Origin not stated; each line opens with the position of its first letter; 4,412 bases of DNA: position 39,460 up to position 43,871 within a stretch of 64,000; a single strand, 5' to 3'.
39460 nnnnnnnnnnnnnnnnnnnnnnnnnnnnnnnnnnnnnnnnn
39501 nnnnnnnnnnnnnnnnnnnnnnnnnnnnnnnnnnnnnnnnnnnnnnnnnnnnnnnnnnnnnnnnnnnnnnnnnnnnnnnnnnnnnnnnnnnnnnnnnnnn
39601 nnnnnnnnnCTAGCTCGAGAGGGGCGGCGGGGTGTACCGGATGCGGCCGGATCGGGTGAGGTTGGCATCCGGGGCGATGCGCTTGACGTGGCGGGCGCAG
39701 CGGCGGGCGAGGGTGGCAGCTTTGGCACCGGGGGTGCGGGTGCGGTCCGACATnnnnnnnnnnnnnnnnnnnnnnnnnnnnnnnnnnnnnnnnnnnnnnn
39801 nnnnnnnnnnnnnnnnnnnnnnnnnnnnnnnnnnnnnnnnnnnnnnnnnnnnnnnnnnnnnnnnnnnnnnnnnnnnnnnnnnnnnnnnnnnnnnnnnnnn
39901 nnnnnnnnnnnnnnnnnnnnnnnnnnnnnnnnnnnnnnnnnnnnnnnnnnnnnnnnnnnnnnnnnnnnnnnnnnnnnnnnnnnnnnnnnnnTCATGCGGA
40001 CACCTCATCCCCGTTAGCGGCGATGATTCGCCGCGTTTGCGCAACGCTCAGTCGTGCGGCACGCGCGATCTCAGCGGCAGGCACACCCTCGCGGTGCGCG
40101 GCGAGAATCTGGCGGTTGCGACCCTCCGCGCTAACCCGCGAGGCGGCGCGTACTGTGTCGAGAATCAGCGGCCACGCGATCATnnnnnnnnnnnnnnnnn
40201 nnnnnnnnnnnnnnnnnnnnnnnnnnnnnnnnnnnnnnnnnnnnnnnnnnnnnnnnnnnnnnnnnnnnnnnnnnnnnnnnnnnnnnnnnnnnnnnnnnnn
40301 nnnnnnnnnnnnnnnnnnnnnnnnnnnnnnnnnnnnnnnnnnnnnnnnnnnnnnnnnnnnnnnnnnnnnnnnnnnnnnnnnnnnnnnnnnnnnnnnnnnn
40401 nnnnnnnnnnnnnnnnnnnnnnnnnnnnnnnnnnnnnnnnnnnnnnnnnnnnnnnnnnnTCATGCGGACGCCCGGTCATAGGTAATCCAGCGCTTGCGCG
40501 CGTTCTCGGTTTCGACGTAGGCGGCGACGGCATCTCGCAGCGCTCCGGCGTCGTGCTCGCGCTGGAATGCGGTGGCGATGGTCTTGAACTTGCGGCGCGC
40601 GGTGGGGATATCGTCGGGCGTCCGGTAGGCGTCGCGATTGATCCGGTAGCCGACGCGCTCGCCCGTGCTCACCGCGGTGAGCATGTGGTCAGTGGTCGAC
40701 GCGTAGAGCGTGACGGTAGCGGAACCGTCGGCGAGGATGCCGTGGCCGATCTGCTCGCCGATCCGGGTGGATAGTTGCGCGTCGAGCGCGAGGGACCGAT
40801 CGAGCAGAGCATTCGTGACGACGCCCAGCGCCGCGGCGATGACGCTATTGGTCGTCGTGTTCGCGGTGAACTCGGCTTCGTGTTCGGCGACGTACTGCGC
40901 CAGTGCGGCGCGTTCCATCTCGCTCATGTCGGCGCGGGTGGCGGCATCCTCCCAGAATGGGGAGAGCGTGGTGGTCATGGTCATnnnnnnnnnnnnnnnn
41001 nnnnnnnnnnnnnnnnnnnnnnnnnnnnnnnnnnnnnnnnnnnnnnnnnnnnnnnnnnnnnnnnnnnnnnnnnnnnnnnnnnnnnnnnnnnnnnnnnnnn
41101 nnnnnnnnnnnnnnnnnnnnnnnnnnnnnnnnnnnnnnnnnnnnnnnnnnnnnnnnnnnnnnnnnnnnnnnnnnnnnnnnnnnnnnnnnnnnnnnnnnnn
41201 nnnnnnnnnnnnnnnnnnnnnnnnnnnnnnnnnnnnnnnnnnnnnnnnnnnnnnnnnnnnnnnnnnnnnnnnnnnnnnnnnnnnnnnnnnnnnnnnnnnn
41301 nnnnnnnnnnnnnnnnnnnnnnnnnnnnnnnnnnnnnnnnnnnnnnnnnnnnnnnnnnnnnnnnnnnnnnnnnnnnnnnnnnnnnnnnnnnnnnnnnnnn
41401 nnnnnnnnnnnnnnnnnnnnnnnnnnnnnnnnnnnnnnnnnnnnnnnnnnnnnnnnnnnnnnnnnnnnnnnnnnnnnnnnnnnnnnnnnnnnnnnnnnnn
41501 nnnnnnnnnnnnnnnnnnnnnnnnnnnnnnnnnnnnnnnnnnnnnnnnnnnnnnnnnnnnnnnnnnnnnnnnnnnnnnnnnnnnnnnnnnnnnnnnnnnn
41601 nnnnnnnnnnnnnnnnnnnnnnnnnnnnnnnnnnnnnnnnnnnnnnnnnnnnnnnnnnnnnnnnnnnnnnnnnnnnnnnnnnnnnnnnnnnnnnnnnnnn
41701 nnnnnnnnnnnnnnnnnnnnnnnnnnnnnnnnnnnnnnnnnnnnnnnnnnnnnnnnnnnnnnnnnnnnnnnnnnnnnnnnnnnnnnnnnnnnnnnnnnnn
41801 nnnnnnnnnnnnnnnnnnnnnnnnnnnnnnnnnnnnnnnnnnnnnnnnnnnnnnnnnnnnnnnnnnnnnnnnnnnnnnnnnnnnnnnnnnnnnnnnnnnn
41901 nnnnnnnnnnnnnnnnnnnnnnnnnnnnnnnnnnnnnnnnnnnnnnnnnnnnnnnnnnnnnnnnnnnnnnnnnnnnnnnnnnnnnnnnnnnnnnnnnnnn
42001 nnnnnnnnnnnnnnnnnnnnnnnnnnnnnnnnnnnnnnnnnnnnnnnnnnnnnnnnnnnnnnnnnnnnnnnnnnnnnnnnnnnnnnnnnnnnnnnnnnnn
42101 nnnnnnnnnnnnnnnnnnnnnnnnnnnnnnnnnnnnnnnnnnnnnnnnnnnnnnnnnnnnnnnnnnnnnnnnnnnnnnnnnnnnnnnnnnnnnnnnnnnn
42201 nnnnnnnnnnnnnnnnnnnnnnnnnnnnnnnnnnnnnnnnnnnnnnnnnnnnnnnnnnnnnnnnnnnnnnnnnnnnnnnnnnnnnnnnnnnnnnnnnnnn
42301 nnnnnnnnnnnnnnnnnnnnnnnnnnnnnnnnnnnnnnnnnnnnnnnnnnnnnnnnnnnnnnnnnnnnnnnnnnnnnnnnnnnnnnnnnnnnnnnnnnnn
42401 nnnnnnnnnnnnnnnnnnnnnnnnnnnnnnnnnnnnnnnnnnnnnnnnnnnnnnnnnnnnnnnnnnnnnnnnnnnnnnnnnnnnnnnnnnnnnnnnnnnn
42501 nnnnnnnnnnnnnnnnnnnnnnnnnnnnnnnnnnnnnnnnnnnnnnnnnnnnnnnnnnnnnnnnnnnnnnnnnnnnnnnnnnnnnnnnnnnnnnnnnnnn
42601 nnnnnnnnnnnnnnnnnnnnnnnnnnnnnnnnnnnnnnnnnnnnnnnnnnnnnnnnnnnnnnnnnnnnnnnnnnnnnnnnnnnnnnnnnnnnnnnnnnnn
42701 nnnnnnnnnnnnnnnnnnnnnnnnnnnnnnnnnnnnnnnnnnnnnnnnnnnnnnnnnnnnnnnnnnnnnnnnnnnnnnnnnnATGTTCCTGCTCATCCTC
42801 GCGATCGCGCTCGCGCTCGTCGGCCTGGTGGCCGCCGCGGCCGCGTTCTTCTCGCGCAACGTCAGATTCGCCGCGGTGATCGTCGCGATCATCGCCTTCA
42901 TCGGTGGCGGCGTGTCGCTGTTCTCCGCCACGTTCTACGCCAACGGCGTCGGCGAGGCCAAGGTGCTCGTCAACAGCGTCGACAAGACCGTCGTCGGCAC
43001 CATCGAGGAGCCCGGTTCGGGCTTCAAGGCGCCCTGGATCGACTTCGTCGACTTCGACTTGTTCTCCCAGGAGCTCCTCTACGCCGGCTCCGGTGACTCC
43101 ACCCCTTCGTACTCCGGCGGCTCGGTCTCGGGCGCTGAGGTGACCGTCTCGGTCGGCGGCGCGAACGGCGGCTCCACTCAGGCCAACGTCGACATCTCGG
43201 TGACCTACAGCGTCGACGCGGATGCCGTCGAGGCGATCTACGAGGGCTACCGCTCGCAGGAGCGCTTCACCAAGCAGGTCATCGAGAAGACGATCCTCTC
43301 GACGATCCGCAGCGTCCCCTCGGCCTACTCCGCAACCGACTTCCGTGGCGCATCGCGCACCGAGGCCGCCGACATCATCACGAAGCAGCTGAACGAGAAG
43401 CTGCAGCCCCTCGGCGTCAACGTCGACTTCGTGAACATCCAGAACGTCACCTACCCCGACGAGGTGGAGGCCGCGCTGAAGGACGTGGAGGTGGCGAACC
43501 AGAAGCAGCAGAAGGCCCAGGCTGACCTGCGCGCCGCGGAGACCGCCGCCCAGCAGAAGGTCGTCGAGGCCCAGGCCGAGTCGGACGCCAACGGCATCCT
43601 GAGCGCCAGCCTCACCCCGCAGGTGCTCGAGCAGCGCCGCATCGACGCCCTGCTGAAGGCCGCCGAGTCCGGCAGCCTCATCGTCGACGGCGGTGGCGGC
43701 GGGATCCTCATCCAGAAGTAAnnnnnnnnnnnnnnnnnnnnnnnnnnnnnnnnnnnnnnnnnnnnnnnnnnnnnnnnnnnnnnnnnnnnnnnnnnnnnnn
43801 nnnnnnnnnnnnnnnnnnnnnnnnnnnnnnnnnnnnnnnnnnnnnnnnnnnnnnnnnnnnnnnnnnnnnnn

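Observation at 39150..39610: About 460-bp AT-rich non-coding region with iterons, tandem 19-mers, an inverted repeat and a GT-rich tract: candidate replication origin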

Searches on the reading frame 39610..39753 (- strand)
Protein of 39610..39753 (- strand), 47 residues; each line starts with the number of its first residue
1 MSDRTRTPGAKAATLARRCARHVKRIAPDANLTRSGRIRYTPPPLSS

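Call 11: search_protein_families(library=pfam, proteins=[window:39610-39753:-], max_evalue=0.01)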
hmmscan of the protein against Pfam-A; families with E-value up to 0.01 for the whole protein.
window:39610-39753:- (47 aa): 0 families

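Call 12: search_protein_families(library=phrogs, proteins=[window:39610-39753:-], max_evalue=0.01)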
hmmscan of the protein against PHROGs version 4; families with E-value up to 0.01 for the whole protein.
window:39610-39753:- (47 aa): 1 family
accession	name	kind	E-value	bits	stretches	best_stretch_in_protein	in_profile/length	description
phrog_4275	-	unknown function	0.0014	19.7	1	11-31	21-41/47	-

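Call 63: search_solved_structures(query=A6, max_evalue=10, show_alignments=2)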
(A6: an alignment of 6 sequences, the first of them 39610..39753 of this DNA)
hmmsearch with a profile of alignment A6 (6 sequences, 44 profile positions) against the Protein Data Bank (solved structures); distinct sequences matched with E-value up to 10: 0.

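Call 64: search_protein_families(library=pfam, alignment_id=A6, max_evalue=10)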
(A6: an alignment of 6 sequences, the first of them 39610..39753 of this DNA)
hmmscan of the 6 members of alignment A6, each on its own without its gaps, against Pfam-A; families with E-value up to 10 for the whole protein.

A. member 1, window:39610-39753:- (47 aa): 0 families

B. families by the number of members that match (of 6 scanned): 2 families
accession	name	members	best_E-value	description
PF00319.23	SRF-TF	1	0.41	SRF-type transcription factor (DNA-binding and dimerisation domain)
PF19221.5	MELT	1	3.8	MELT motif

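Call 92: search_dna_similar(query=window:39610-39753:-, collection=phages, mode=protein, max_evalue=1, max_rows=25)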
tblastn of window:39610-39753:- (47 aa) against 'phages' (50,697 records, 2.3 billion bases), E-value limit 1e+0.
No match.

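Call 93: find_homologous_proteins(query=A6, max_evalue=0.01)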
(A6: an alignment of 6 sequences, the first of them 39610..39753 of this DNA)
Query A6 (6 sequences) (47 aa, profile of the alignment): 7 proteins with E <= 0.01 among 290 candidates.
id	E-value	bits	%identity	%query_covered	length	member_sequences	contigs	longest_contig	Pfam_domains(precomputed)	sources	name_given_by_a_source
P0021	3.0e-17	80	50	81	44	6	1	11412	-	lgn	-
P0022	1.5e-16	78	49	79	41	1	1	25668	-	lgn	-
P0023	3.8e-15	73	49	79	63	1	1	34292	-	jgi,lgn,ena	-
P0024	4.5e-14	70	100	91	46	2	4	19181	-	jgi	jgi:hypothetical protein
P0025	8.1e-14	69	41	83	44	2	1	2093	-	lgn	-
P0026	4.0e-12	64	67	19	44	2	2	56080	-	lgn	-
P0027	5.9e-12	63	46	79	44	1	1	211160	-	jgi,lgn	-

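Call 94: find_encoding_contigs(protein=P0026, flank=4000, max_places=2)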
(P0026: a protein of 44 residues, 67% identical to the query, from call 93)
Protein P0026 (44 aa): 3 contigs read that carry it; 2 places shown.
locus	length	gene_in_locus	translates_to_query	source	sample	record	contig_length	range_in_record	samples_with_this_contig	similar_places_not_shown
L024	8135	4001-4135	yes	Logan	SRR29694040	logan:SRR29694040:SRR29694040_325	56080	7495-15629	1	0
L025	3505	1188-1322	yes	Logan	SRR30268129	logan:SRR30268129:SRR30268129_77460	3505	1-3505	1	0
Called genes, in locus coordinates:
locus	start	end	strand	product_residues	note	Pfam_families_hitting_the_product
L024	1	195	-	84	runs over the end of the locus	-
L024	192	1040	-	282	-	PF10935:DUF2637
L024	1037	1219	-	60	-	-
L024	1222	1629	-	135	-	-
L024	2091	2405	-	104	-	-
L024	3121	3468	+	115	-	-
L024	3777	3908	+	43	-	-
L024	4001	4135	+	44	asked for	-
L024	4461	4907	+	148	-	-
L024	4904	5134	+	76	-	-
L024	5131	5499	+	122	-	-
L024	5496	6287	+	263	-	-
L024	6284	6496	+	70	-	-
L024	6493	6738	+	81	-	-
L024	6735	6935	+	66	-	-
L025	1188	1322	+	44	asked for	-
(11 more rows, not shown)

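Call 95: find_encoding_contigs(protein=P0027, flank=4000, max_places=2)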
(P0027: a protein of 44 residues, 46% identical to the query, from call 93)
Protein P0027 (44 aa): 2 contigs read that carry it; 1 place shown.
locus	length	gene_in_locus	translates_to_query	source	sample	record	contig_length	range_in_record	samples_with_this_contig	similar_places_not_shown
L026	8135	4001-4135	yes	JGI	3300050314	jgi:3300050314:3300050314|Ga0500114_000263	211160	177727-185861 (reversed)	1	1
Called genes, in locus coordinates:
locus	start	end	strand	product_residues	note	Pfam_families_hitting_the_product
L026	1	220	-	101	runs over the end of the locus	-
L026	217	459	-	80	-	-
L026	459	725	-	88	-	-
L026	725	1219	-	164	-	-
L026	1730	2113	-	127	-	-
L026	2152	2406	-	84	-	-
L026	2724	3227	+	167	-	-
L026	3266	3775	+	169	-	-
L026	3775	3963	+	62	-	-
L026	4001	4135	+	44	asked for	-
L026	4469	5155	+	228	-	-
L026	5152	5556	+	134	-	-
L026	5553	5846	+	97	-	-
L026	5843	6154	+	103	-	-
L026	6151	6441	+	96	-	-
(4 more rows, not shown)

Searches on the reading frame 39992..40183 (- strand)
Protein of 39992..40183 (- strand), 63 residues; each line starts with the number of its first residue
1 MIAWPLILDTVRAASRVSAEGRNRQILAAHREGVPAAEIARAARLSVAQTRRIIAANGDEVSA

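Call 11: search_protein_families(library=pfam, proteins=[window:39992-40183:-], max_evalue=0.01)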
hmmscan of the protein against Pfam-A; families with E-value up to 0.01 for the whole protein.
window:39992-40183:- (63 aa): 3 families
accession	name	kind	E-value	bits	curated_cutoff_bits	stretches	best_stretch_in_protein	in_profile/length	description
PF09105.16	SelB-wing_1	-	0.00025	21.2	25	1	25-54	9-38/59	Elongation factor SelB, winged helix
PF09339.16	HTH_IclR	-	0.0047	17.1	22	1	26-55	11-40/52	IclR helix-turn-helix domain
PF13384.12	HTH_23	-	0.0085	16.3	24.6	0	23-56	7-40/50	Homeodomain-like domain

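Call 12: search_protein_families(library=phrogs, proteins=[window:39992-40183:-], max_evalue=0.01)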
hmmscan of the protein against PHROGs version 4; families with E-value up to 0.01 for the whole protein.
window:39992-40183:- (63 aa): 3 families
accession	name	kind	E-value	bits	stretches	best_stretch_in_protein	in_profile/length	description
phrog_836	-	transcription regulation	0.0014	19.8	1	17-58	80-121/133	late transcriptional activator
phrog_8615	-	unknown function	0.004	18.4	1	19-59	43-83/84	-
phrog_7061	-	DNA, RNA and nucleotide metabolism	0.0071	17.9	1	8-54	19-65/70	HTH DNA binding protein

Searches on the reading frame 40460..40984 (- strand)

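Call 11: search_protein_families(library=pfam, proteins=[window:40460-40984:-], max_evalue=0.01)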
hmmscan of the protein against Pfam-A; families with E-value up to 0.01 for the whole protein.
window:40460-40984:- (174 aa): 0 families

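Call 12: search_protein_families(library=phrogs, proteins=[window:40460-40984:-], max_evalue=0.01)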
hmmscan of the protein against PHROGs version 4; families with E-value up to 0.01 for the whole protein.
window:40460-40984:- (174 aa): 0 families

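Call 75: search_protein_families(library=pfam, proteins=[window:40460-40984:-], max_evalue=1)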
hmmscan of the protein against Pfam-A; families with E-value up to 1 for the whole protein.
window:40460-40984:- (174 aa): 1 family
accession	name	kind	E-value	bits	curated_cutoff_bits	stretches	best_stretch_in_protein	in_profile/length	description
PF22786.2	Tag1_C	-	0.12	13.1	27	1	11-91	31-112/113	Tag1 C-terminal domain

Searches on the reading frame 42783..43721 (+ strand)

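Call 17: search_protein_families(library=pfam, proteins=[window:42783-43721:+], max_evalue=0.001)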
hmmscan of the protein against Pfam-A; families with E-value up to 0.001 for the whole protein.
window:42783-43721:+ (312 aa): 2 families
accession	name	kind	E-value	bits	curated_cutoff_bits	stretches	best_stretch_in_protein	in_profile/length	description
PF01145.31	Band_7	-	5.2e-22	79.2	23.6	1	58-252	7-172/176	SPFH domain / Band 7 family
PF13421.11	Band_7_1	-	0.00089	19.4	24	0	184-234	156-205/211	SPFH domain-Band 7 family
